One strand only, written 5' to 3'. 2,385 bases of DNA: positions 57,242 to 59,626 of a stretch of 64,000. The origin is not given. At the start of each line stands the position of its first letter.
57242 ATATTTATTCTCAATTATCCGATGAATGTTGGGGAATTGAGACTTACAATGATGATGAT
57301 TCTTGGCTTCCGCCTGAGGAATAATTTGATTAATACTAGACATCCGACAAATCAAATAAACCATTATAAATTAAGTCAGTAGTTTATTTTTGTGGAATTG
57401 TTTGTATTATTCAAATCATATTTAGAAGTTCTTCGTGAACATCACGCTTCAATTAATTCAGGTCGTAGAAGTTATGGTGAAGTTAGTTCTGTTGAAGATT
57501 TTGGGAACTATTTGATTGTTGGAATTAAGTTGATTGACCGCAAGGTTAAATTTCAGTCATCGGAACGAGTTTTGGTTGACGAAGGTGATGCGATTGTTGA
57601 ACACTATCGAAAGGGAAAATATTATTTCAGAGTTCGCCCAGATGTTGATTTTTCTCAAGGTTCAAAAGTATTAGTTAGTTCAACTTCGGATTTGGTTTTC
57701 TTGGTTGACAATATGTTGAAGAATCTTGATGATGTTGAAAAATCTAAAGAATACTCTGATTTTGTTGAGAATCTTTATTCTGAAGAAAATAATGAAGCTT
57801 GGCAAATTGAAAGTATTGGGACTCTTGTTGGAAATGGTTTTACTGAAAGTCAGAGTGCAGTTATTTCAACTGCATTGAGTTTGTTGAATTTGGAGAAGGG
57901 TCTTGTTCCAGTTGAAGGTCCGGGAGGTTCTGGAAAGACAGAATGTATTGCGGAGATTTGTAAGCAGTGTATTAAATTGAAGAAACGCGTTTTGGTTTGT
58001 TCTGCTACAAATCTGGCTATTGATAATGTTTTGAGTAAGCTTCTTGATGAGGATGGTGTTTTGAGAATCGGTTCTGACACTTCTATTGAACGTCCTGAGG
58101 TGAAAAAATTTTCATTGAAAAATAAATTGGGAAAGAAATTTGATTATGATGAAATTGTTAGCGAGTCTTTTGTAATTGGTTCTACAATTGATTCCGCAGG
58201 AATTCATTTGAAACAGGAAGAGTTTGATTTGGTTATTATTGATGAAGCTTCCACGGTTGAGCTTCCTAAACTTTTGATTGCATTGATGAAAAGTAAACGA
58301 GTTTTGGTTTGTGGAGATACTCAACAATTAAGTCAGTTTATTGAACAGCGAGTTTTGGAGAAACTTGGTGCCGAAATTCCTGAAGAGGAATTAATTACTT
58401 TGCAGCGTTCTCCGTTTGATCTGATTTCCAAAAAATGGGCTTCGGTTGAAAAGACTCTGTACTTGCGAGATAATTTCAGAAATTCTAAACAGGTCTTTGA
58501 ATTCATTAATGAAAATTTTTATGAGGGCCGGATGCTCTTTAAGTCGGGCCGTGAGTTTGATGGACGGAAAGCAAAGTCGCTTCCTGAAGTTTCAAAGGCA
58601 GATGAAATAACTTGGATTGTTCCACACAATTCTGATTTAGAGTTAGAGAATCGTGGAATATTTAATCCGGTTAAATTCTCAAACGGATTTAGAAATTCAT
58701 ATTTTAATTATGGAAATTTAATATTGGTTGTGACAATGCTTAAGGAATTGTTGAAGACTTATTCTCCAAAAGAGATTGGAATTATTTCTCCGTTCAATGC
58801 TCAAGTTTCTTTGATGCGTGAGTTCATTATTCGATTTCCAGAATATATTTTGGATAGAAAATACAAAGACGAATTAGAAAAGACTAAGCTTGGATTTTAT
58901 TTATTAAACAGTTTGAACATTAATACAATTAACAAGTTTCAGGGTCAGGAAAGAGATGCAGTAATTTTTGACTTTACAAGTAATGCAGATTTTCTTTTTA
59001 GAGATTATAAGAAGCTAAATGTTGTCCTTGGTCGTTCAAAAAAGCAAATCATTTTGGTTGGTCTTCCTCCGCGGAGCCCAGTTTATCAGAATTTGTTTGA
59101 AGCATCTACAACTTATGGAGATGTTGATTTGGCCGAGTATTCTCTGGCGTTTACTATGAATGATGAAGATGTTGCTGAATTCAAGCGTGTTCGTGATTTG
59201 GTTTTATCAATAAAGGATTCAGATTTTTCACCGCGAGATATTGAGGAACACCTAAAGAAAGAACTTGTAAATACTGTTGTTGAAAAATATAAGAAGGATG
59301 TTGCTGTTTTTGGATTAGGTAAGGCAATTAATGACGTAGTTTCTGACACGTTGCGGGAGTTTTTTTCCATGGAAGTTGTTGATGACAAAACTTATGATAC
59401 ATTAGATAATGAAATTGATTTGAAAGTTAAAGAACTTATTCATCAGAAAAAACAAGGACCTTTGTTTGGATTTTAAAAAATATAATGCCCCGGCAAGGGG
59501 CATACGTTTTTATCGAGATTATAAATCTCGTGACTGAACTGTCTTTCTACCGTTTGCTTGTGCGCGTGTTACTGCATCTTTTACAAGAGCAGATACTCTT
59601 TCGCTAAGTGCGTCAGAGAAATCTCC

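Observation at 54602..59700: tRNA-Asp-proximal cluster: winged-helix proteins, EEP nuclease, acidic ORFans and an Upf1-like SF1 helicase, a candidate nuclease-helicase module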

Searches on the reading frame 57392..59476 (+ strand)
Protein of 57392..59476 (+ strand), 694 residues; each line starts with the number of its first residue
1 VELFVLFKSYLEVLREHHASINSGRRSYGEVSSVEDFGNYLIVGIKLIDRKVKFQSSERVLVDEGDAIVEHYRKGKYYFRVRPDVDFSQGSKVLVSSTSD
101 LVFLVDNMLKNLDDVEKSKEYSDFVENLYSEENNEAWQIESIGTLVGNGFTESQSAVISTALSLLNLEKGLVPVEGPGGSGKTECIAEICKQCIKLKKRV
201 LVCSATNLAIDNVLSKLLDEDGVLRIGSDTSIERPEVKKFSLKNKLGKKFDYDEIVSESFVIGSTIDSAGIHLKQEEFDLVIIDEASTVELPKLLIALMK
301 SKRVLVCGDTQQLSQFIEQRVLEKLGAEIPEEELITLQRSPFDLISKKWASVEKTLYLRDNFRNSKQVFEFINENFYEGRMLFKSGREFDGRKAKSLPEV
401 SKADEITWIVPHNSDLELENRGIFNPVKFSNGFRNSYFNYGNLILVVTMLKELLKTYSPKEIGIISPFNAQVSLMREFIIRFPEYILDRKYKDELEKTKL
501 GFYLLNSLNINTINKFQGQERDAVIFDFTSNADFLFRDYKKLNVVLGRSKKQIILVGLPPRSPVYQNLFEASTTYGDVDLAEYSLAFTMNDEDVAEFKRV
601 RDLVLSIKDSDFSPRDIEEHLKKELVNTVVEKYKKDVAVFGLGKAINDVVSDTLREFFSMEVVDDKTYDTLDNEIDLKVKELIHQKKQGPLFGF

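Call 4: search_protein_families(library=pfam, proteins=[window:57392-59476:+], max_evalue=0.1)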
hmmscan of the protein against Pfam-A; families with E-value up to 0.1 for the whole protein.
window:57392-59476:+ (694 aa): 13 families
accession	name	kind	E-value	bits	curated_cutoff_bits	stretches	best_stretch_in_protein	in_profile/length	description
PF13086.12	AAA_11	-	1.2e-25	91.3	27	2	151-250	3-114/257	AAA domain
PF13087.12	AAA_12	-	1.1e-24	87.5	27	1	338-557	2-192/195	AAA domain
PF13245.12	AAA_19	-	7e-11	42.9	25.1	1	167-314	9-130/134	AAA domain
PF13604.12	AAA_30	-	2.8e-10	40.7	27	1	164-340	13-156/191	AAA domain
PF01443.25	Viral_helicase1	-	1.6e-06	28.5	21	1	263-315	44-99/228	Viral superfamily 1 RNA helicase core domain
PF04851.21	ResIII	-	1.6e-05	25.3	22.5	1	153-286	7-134/164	Type III restriction enzyme, res subunit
PF05127.21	NAT10_TcmA_helicase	-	6.1e-05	23.4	22.7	1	177-307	5-119/176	RNA cytidine acetyltransferase NAT10/TcmA, helicase domain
PF13538.12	UvrD_C_2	-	0.0022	18.3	27.4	1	512-556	6-52/52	UvrD-like helicase C-terminal domain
PF09848.15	SLFN-g3_helicase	-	0.0039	16.9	24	1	172-317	4-131/354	Schlafen group 3, DNA/RNA helicase domain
PF00270.35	DEAD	-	0.0043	17.2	26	1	152-287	2-127/167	DEAD/DEAH box helicase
PF12328.13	Rpp20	-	0.019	15.3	24.6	0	594-651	15-63/118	Rpp20 subunit of nuclear RNase MRP and P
PF25199.1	nSTAND_NTPase5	-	0.021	15.1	34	0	169-207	41-80/145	Novel STAND NTPase 5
PF02374.21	ArsA_ATPase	-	0.026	14.2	24.3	0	174-204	6-36/305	Anion-transporting ATPase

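Call 5: search_protein_families(library=padloc, proteins=[window:57392-59476:+], max_evalue=0.1)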
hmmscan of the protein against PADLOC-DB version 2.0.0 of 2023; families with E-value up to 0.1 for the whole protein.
window:57392-59476:+ (694 aa): 17 families
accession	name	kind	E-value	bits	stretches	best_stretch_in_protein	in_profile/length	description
PDLC03920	MkoA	-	1.8e-45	153.7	2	259-557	771-1074/1112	-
PDLC03921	MkoA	-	1.1e-29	100.9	2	269-557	1288-1565/1607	-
PDLC03924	MkoC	-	5.5e-22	75.7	3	349-557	764-942/1136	-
PDLC05009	PDC-S37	-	4.7e-12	42.5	2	275-322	935-984/1550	-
PDLC05035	PDC-S53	-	1.6e-07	27.8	1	264-314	564-616/900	-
PDLC05064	PDC-S68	-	2.1e-07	27.1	1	158-313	689-821/1273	-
PDLC02194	Hhe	-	8.8e-06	21.2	1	260-314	1363-1417/1911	-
PDLC04173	GajB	-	3.3e-05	21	1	163-217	5-56/471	-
PDLC04140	mad8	-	6.8e-05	20.5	1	169-322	26-132/314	mads_8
PDLC02895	DpdJ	-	0.00041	15.3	1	277-329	192-247/2112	DpdJ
PDLC04476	PDC-M16A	-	0.0013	15.2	0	512-594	427-509/691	-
PDLC01734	typeIV_RecD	-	0.0027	14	0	272-316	429-476/763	RecD_0_IVD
PDLC02350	AbiO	-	0.0028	14.5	1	151-209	180-232/468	AbiO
PDLC01087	C3a187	-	0.011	12.5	1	167-312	208-358/559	NERD+UvrD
PDLC05065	PDC-S68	-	0.013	11.3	1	274-313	700-742/1221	-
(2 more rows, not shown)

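Call 6: search_protein_families(library=ncbifam, proteins=[window:57392-59476:+], max_evalue=0.1)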
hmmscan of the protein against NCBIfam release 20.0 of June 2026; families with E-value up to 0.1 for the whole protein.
window:57392-59476:+ (694 aa): 10 families
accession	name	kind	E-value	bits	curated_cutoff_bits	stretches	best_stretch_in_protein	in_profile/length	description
TIGR00376.1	TIGR00376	hypoth_equivalog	3.1e-47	161.4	348.9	2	253-557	340-609/639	IGHMBP2 family helicase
NF040671.1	PLuB_AAA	exception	4.7e-29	100.5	999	2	274-575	959-1251/1256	PLuB system helicase-like protein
NF058533.1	antiphage_ProA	equivalog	4.1e-08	31.1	1500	1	274-313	1300-1339/1903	anti-phage protein ProA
TIGR01448.2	helicase_RecD2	equivalog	2.5e-07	29.2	500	1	274-314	405-448/713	SF1B family DNA helicase RecD2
TIGR01447.1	recD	equivalog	3.9e-07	29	310.15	1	275-367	260-359/597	exodeoxyribonuclease V subunit alpha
NF042953.1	Hhe_antiphage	equivalog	1.3e-06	26.1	2000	1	277-321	1281-1327/1797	DUF4011 domain-containing anti-phage protein Hhe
NF008127.0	PRK10875.1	equivalog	0.0044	15.6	671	1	277-316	269-311/619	exodeoxyribonuclease V subunit alpha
NF042913.1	CyRepA1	equivalog_domain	0.017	14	200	0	169-287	2-95/595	plasmid replication protein, CyRepA1 family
TIGR01420.1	pilT_fam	subfamily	0.018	14.3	319.1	1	119-193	75-146/343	PilT/PilU family type 4a pilus ATPase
NF041000.1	ATPase_ComGA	equivalog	0.063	12.3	300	0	161-200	120-159/267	competence type IV pilus ATPase ComGA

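Call 10: find_homologous_proteins(query=window:57392-59476:+, max_evalue=1e-10)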
Query window:57392-59476:+ (694 aa): 103 proteins with E <= 1e-10 among 8000 candidates.
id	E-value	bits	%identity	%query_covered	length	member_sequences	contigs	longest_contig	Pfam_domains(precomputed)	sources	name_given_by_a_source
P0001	0.0e+0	1520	100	100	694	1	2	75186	PF13087.13,PF13086.13,PF01443.25,PF13604.13,PF13245.13,PF04851.22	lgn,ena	-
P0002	0.0e+0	1516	100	100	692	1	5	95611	PF13087.13,PF13086.13,PF01443.25,PF13604.13,PF13245.13,PF04851.22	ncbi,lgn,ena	-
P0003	0.0e+0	1373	89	100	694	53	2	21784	PF13087.13,PF13086.13,PF01443.25,PF13604.13,PF13245.13,PF04851.22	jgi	jgi:hypothetical protein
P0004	0.0e+0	1349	87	100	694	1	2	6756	PF13087.13,PF13086.13,PF01443.25,PF13604.13,PF13245.13,PF04851.22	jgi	-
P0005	0.0e+0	1347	87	100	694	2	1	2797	PF13087.13,PF13086.13,PF01443.25,PF13604.13,PF13245.13,PF04851.22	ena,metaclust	metaclust:\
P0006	0.0e+0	1347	88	100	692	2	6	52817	PF13087.13,PF13086.13,PF05127.22,PF01443.25,PF13604.13,PF13245.13,PF04851.22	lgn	-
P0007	0.0e+0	1347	87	100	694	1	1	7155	PF13087.13,PF13086.13,PF01443.25,PF13604.13,PF13245.13,PF04851.22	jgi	-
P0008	0.0e+0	1346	87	100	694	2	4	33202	PF13087.13,PF13086.13,PF01443.25,PF13604.13,PF13245.13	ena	-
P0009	0.0e+0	1340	86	100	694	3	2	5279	PF13087.13,PF13086.13,PF01443.25,PF13604.13,PF13245.13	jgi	jgi:hypothetical protein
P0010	0.0e+0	1257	81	100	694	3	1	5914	PF13087.13,PF13086.13,PF05127.22,PF01443.25,PF13604.13,PF13245.13,PF04851.22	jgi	jgi:superfamily I DNA and/or RNA helicase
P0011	0.0e+0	1252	81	100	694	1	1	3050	PF13087.13,PF13086.13,PF05127.22,PF01443.25,PF13604.13,PF13245.13,PF04851.22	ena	-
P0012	0.0e+0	1251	81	100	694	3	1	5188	PF13087.13,PF13086.13,PF05127.22,PF01443.25,PF13604.13,PF13245.13,PF04851.22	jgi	jgi:superfamily I DNA and/or RNA helicase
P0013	0.0e+0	1245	80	100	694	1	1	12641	PF13087.13,PF13086.13,PF05127.22,PF01443.25,PF13604.13,PF13245.13,PF04851.22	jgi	-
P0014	0.0e+0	1243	80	100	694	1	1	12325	PF13087.13,PF13086.13,PF05127.22,PF01443.25,PF13604.13,PF13245.13,PF04851.22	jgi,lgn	-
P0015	0.0e+0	1242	80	100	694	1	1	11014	PF13087.13,PF13086.13,PF05127.22,PF01443.25,PF13604.13,PF13245.13,PF04851.22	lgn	-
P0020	0.0e+0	1046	67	100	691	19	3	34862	PF13087.13,PF13086.13,PF05127.22,PF00270.36,PF13604.13,PF13245.13,PF04851.22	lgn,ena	-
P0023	5.8e-248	843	55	100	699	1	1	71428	PF13087.13,PF13086.13,PF05127.22,PF01443.25,PF13604.13,PF13245.13,PF04851.22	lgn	-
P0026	3.6e-160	552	41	99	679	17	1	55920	PF13087.13,PF13086.13,PF05970.21,PF13604.13,PF13245.13,PF04851.22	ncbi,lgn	-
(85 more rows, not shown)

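Call 12: find_encoding_contigs(protein=P0023, flank=10000, max_places=3)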
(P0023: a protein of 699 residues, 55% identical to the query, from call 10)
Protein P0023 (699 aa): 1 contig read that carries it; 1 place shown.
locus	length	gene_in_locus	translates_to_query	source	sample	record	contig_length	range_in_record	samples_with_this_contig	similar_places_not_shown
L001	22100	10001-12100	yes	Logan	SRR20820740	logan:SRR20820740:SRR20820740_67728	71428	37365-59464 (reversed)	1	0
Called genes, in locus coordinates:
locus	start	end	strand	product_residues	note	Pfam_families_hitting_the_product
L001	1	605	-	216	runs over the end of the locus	-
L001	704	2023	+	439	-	-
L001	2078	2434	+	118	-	-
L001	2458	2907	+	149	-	PF00581:Rhodanese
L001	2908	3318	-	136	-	PF06541:ABC_trans_CmpB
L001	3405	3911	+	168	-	-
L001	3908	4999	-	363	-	-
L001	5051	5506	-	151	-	PF10099:RskA_C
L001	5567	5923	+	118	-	-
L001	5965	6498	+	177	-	-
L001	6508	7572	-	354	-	PF04773:FecR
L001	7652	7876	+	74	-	-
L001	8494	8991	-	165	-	PF01625:PMSR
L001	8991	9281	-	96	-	-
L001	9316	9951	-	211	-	PF00702:Hydrolase, PF12710:HAD (weak), PF13419:HAD_2, PF13242:Hydrolase_like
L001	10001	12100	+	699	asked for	PF04851:ResIII (weak), PF13086:AAA_11, PF13604:AAA_30, PF01443:Viral_helicase1 (faint), PF13245:AAA_19, PF05127:NAT10_TcmA_helicase (weak), PF13086:AAA_11, PF13087:AAA_12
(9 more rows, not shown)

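Call 13: find_encoding_contigs(protein=P0026, flank=10000, max_places=3)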
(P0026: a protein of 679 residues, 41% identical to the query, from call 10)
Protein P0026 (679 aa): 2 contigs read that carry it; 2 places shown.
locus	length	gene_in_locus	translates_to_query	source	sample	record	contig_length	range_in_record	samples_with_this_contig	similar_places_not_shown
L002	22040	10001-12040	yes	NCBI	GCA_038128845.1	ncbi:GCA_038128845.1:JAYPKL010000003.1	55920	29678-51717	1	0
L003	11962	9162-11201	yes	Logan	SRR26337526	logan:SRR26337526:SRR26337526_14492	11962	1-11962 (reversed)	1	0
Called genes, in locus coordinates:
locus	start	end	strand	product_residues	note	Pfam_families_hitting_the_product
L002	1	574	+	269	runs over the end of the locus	-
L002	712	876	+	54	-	-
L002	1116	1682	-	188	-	-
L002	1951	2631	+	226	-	PF03575:Peptidase_S51, PF07685:GATase_3 (weak)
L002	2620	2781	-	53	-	-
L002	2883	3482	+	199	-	-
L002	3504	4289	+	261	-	PF01036:Bac_rhodopsin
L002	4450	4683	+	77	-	-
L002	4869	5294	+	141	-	PF00578:AhpC-TSA, PF08534:Redoxin, PF13911:AhpC-TSA_2 (weak)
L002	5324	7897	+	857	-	PF00270:DEAD, PF04851:ResIII, PF00271:Helicase_C, PF19306:WHD_Lhr, PF08494:DEAD_assoc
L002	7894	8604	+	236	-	PF00149:Metallophos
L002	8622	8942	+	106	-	PF01329:Pterin_4a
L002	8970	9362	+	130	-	-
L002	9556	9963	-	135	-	-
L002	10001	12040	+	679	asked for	PF04851:ResIII (weak), PF05970:PIF1 (weak), PF13086:AAA_11, PF13245:AAA_19, PF13604:AAA_30, PF13086:AAA_11, PF13087:AAA_12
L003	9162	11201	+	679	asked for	PF04851:ResIII (weak), PF05970:PIF1 (weak), PF13086:AAA_11, PF13245:AAA_19, PF13604:AAA_30, PF13086:AAA_11, PF13087:AAA_12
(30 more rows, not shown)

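Call 14: find_encoding_contigs(protein=P0020, flank=10000, max_places=3)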
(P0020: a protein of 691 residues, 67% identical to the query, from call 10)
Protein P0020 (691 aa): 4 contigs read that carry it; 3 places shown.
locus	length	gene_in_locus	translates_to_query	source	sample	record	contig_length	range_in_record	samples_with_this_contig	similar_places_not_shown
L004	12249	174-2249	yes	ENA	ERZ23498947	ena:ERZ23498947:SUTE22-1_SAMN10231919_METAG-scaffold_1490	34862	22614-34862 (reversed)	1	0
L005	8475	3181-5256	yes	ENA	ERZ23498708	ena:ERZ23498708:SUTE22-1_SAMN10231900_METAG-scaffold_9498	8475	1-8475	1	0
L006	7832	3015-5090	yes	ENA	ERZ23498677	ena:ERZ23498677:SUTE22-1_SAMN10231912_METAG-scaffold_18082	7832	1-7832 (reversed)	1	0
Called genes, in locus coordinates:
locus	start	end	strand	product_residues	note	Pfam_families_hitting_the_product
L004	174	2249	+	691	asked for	PF00270:DEAD (faint), PF04851:ResIII (weak), PF13086:AAA_11, PF13604:AAA_30, PF05127:NAT10_TcmA_helicase (weak), PF13245:AAA_19, PF13086:AAA_11, PF13087:AAA_12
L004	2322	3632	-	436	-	-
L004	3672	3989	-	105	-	-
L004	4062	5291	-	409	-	PF04851:ResIII, PF00270:DEAD, PF16203:ERCC3_RAD25_C (faint), PF00271:Helicase_C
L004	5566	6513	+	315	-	PF01699:Na_Ca_ex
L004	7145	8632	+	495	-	PF04563:RNA_pol_Rpb2_1, PF04561:RNA_pol_Rpb2_2, PF04565:RNA_pol_Rpb2_3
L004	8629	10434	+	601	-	PF04566:RNA_pol_Rpb2_4, PF04567:RNA_pol_Rpb2_5 (faint), PF00562:RNA_pol_Rpb2_6, PF04560:RNA_pol_Rpb2_7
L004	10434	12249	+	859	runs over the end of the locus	PF04997:RNA_pol_Rpb1_1, PF00623:RNA_pol_Rpb1_2, PF04983:RNA_pol_Rpb1_3, PF05000:RNA_pol_Rpb1_4, PF04998:RNA_pol_Rpb1_5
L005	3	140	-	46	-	?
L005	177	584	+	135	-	PF13392:HNH_3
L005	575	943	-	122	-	-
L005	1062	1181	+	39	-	-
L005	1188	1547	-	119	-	-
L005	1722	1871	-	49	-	-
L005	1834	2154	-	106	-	PF01329:Pterin_4a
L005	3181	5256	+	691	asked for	PF00270:DEAD (faint), PF04851:ResIII (weak), PF13086:AAA_11, PF13604:AAA_30, PF05127:NAT10_TcmA_helicase (weak), PF13245:AAA_19, PF13086:AAA_11, PF13087:AAA_12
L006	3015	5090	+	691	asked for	PF00270:DEAD (faint), PF04851:ResIII (weak), PF13086:AAA_11, PF13604:AAA_30, PF05127:NAT10_TcmA_helicase (weak), PF13245:AAA_19, PF13086:AAA_11, PF13087:AAA_12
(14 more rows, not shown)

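Call 15: find_encoding_contigs(protein=P0006, flank=10000, max_places=4)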
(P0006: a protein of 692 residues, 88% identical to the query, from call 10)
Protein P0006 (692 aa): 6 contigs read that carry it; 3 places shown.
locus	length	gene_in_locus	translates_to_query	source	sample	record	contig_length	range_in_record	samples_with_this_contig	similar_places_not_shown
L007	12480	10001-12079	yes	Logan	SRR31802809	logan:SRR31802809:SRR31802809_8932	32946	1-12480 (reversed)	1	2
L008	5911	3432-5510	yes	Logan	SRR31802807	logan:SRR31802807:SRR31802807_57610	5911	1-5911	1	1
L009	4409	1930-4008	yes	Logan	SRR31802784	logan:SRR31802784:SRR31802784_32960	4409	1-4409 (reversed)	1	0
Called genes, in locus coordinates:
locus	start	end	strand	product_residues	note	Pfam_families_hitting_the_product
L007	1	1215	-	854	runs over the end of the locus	PF04997:RNA_pol_Rpb1_1, PF00623:RNA_pol_Rpb1_2, PF04983:RNA_pol_Rpb1_3, PF05000:RNA_pol_Rpb1_4, PF04998:RNA_pol_Rpb1_5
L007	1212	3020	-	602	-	PF04566:RNA_pol_Rpb2_4, PF04567:RNA_pol_Rpb2_5 (weak), PF00562:RNA_pol_Rpb2_6, PF04560:RNA_pol_Rpb2_7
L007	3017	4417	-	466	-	PF04563:RNA_pol_Rpb2_1, PF04561:RNA_pol_Rpb2_2, PF04565:RNA_pol_Rpb2_3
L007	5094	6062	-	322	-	PF01699:Na_Ca_ex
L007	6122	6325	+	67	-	-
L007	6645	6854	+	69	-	PF24717:DUF7672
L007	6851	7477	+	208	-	-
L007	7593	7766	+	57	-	-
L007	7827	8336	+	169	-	-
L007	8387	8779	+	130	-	-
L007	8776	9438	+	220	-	-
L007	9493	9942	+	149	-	PF19479:DUF6015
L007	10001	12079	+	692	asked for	PF04851:ResIII (weak), PF13086:AAA_11, PF13604:AAA_30, PF01443:Viral_helicase1 (faint), PF05127:NAT10_TcmA_helicase (faint), PF13245:AAA_19, PF13086:AAA_11, PF13087:AAA_12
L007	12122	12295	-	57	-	-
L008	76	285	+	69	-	PF24717:DUF7672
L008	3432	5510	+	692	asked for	PF04851:ResIII (weak), PF13086:AAA_11, PF13604:AAA_30, PF01443:Viral_helicase1 (faint), PF05127:NAT10_TcmA_helicase (faint), PF13245:AAA_19, PF13086:AAA_11, PF13087:AAA_12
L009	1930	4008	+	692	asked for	PF04851:ResIII (weak), PF13086:AAA_11, PF13604:AAA_30, PF01443:Viral_helicase1 (faint), PF05127:NAT10_TcmA_helicase (faint), PF13245:AAA_19, PF13086:AAA_11, PF13087:AAA_12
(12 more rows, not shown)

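Call 16: find_encoding_contigs(protein=P0008, flank=10000, max_places=4)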
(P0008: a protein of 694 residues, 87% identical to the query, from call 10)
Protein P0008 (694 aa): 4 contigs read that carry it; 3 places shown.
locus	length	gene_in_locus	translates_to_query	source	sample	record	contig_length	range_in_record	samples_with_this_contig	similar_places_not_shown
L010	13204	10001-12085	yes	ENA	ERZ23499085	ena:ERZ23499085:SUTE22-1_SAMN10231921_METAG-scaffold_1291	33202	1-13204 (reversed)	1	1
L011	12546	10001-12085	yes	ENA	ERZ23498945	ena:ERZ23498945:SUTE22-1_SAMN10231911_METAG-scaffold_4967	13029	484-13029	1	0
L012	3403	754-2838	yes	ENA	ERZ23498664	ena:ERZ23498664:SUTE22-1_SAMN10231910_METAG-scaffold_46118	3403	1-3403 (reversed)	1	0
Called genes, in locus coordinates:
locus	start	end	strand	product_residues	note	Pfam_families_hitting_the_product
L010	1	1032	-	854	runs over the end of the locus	PF04997:RNA_pol_Rpb1_1, PF00623:RNA_pol_Rpb1_2, PF04983:RNA_pol_Rpb1_3, PF05000:RNA_pol_Rpb1_4, PF04998:RNA_pol_Rpb1_5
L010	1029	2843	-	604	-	PF04566:RNA_pol_Rpb2_4, PF04567:RNA_pol_Rpb2_5 (weak), PF00562:RNA_pol_Rpb2_6, PF04560:RNA_pol_Rpb2_7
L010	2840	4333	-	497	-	PF04563:RNA_pol_Rpb2_1, PF04561:RNA_pol_Rpb2_2, PF04565:RNA_pol_Rpb2_3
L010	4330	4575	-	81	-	PF01191:RNA_pol_Rpb5_C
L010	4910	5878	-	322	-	PF01699:Na_Ca_ex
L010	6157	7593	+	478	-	PF00270:DEAD, PF04851:ResIII, PF00271:Helicase_C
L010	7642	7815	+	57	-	-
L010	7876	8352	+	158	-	-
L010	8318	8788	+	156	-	-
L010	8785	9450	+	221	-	-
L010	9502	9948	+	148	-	PF19479:DUF6015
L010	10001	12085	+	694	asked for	PF13086:AAA_11, PF13604:AAA_30, PF01443:Viral_helicase1 (faint), PF13245:AAA_19, PF13086:AAA_11, PF13087:AAA_12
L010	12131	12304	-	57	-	-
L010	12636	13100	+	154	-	-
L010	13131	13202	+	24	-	?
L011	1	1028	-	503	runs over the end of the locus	?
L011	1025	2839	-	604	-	PF04566:RNA_pol_Rpb2_4, PF04567:RNA_pol_Rpb2_5 (weak), PF00562:RNA_pol_Rpb2_6, PF04560:RNA_pol_Rpb2_7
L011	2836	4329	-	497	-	PF04563:RNA_pol_Rpb2_1, PF04561:RNA_pol_Rpb2_2, PF04565:RNA_pol_Rpb2_3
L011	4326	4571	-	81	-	PF01191:RNA_pol_Rpb5_C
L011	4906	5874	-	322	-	PF01699:Na_Ca_ex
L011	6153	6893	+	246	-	PF04851:ResIII, PF00270:DEAD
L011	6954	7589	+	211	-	PF00271:Helicase_C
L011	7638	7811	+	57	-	-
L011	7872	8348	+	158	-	-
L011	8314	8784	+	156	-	-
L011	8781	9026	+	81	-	-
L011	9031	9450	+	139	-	-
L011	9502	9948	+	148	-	PF19479:DUF6015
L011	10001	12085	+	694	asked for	PF13086:AAA_11, PF13604:AAA_30, PF01443:Viral_helicase1 (faint), PF13245:AAA_19, PF13086:AAA_11, PF13087:AAA_12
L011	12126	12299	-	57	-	-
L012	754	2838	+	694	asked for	PF13086:AAA_11, PF13604:AAA_30, PF01443:Viral_helicase1 (faint), PF13245:AAA_19, PF13086:AAA_11, PF13087:AAA_12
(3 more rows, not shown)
